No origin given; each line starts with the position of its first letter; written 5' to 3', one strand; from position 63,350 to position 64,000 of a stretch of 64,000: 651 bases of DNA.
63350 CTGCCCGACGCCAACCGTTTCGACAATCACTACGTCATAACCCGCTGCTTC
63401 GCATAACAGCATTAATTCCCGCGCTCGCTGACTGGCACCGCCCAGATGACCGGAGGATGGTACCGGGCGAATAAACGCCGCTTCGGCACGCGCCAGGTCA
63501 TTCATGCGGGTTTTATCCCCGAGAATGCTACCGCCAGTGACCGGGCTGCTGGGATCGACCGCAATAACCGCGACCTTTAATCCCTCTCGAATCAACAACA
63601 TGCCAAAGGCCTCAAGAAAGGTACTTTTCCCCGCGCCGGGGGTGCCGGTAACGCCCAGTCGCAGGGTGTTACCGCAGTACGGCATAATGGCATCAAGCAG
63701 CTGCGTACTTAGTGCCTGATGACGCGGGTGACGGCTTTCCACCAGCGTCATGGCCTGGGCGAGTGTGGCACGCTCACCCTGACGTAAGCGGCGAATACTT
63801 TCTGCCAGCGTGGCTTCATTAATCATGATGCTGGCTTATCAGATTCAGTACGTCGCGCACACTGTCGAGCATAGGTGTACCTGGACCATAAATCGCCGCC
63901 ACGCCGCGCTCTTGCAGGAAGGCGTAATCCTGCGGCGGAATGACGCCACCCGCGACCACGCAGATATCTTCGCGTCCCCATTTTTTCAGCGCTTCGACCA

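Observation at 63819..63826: Overlapping stop and start codons indicating translational coupling in several operons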

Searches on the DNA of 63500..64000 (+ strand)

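Call 38: search_dna_similar(query=window:63500-64000:+, collection=ecoli_genomes, mode=near, rows=spread, max_rows=16)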
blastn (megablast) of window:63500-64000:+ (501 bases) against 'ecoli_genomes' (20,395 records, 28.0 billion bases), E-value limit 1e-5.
Records with a match: 4283; places in all: 4285; records where one place covers at least 80% of the query: 4281.
Genomes with a match: 4283 of 5426; with a place that covers at least 80% of the query: 4281. Places per genome that has any: lowest 1, median 1, highest 2. On chromosomes: 4285 places; on plasmids: 0.
Best place of each record, by identity: >=99% 2660; 95-99% 1623.
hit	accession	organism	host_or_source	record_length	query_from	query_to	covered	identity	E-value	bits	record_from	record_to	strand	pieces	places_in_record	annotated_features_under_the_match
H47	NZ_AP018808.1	Escherichia coli strain E2865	Bos taurus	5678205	1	501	100%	100.0%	0e+0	926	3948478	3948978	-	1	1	meaB: methylmalonyl Co-A mutase-associated GTPase MeaB | scpA: methylmalonyl-CoA mutase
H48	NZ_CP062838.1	Escherichia coli strain Res13-Lact-PER02-33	Sus scrofa domesticus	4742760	1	501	100%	100.0%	0e+0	926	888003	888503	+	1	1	meaB: methylmalonyl Co-A mutase-associated GTPase MeaB | scpA: methylmalonyl-CoA mutase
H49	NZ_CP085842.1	Escherichia coli strain B95. delta A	Homo sapiens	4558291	1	501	100%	100.0%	0e+0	926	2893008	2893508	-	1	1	meaB: methylmalonyl Co-A mutase-associated GTPase MeaB | scpA: methylmalonyl-CoA mutase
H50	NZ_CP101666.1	Escherichia coli strain M171-1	Manis javanica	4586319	1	501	100%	100.0%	0e+0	926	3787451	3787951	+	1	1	meaB: methylmalonyl Co-A mutase-associated GTPase MeaB | scpA: methylmalonyl-CoA mutase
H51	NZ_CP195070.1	Escherichia coli strain J53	missing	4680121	1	501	100%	100.0%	0e+0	926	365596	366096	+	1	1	meaB: methylmalonyl Co-A mutase-associated GTPase MeaB | scpA: methylmalonyl-CoA mutase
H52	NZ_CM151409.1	Escherichia coli strain DH5a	not applicable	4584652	1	501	100%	100.0%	0e+0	926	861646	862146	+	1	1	meaB: methylmalonyl Co-A mutase-associated GTPase MeaB | scpA: methylmalonyl-CoA mutase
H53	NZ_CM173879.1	Escherichia coli strain 1217KP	Homo sapiens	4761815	1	501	100%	100.0%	0e+0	926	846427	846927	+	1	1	meaB: methylmalonyl Co-A mutase-associated GTPase MeaB | scpA: methylmalonyl-CoA mutase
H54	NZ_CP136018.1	Escherichia coli strain GDSC2239PM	vegetable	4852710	1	501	100%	99.8%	0e+0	920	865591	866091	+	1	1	meaB: methylmalonyl Co-A mutase-associated GTPase MeaB | scpA: methylmalonyl-CoA mutase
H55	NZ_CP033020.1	Escherichia coli ATCC 8739 strain ATCC 8739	not collected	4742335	1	501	100%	99.4%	0e+0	909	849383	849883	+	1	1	meaB: methylmalonyl Co-A mutase-associated GTPase MeaB | scpA: methylmalonyl-CoA mutase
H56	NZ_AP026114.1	Escherichia coli strain CEC01302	Homo sapiens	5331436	1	501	100%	99.2%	0e+0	904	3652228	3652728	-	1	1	meaB: methylmalonyl Co-A mutase-associated GTPase MeaB | scpA: methylmalonyl-CoA mutase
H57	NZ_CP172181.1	Escherichia coli strain GF153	chicken meat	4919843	1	501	100%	98.2%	0e+0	876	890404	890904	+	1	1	meaB: methylmalonyl Co-A mutase-associated GTPase MeaB | scpA: methylmalonyl-CoA mutase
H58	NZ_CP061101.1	Escherichia coli strain 1EC213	Homo sapiens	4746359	1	501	100%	97.8%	0e+0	865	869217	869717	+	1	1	meaB: methylmalonyl Co-A mutase-associated GTPase MeaB | scpA: methylmalonyl-CoA mutase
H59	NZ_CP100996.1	Escherichia coli strain ET151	sediment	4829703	1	501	100%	97.6%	0e+0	859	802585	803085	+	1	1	meaB: methylmalonyl Co-A mutase-associated GTPase MeaB | scpA: methylmalonyl-CoA mutase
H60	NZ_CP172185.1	Escherichia coli strain GF60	chicken meat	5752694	1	501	100%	97.2%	0e+0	848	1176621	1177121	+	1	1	meaB: methylmalonyl Co-A mutase-associated GTPase MeaB | scpA: methylmalonyl-CoA mutase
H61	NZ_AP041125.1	Escherichia coli strain KN12-1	Homo sapiens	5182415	1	501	100%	96.8%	0e+0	837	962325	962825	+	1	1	meaB: methylmalonyl Co-A mutase-associated GTPase MeaB | scpA: methylmalonyl-CoA mutase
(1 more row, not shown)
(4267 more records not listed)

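Call 39: get_annotated_region(hit=H61, flank=1200)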
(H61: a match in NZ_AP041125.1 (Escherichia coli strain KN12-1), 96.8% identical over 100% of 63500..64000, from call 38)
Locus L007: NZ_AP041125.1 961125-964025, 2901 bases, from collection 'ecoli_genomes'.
description: Escherichia coli strain KN12-1 isolate Homo sapiens faeces chromosome, complete genome
organism: Escherichia coli strain KN12-1 (NCBI taxid 562)
replicon: chromosome; assembly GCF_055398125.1
host: Homo sapiens; source: Homo sapiens faeces; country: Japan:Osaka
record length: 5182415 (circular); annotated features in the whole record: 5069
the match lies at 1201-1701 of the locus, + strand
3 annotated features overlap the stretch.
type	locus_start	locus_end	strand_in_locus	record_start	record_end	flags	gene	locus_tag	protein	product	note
CDS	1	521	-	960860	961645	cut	scpB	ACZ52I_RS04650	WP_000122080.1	methylmalonyl-CoA decarboxylase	-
CDS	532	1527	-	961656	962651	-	meaB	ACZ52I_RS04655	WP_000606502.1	methylmalonyl Co-A mutase-associated GTPase MeaB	-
CDS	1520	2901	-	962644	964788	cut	scpA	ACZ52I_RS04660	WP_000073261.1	methylmalonyl-CoA mutase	-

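Call 40: get_annotated_region(hit=H59, flank=1200)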
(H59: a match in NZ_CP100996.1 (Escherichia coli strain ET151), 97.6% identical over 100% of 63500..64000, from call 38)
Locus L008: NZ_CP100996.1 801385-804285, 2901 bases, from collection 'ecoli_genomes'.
description: Escherichia coli strain ET151 chromosome, complete genome
organism: Escherichia coli strain ET151 (NCBI taxid 562)
replicon: chromosome; assembly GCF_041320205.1
host: -; source: sediment; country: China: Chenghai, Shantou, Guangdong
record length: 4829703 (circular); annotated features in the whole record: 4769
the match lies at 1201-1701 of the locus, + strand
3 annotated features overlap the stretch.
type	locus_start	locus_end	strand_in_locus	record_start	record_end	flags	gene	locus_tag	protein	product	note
CDS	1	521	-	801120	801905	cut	scpB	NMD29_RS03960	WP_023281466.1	methylmalonyl-CoA decarboxylase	-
CDS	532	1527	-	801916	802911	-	meaB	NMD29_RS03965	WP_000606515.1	methylmalonyl Co-A mutase-associated GTPase MeaB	-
CDS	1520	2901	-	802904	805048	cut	scpA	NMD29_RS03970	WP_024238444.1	methylmalonyl-CoA mutase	-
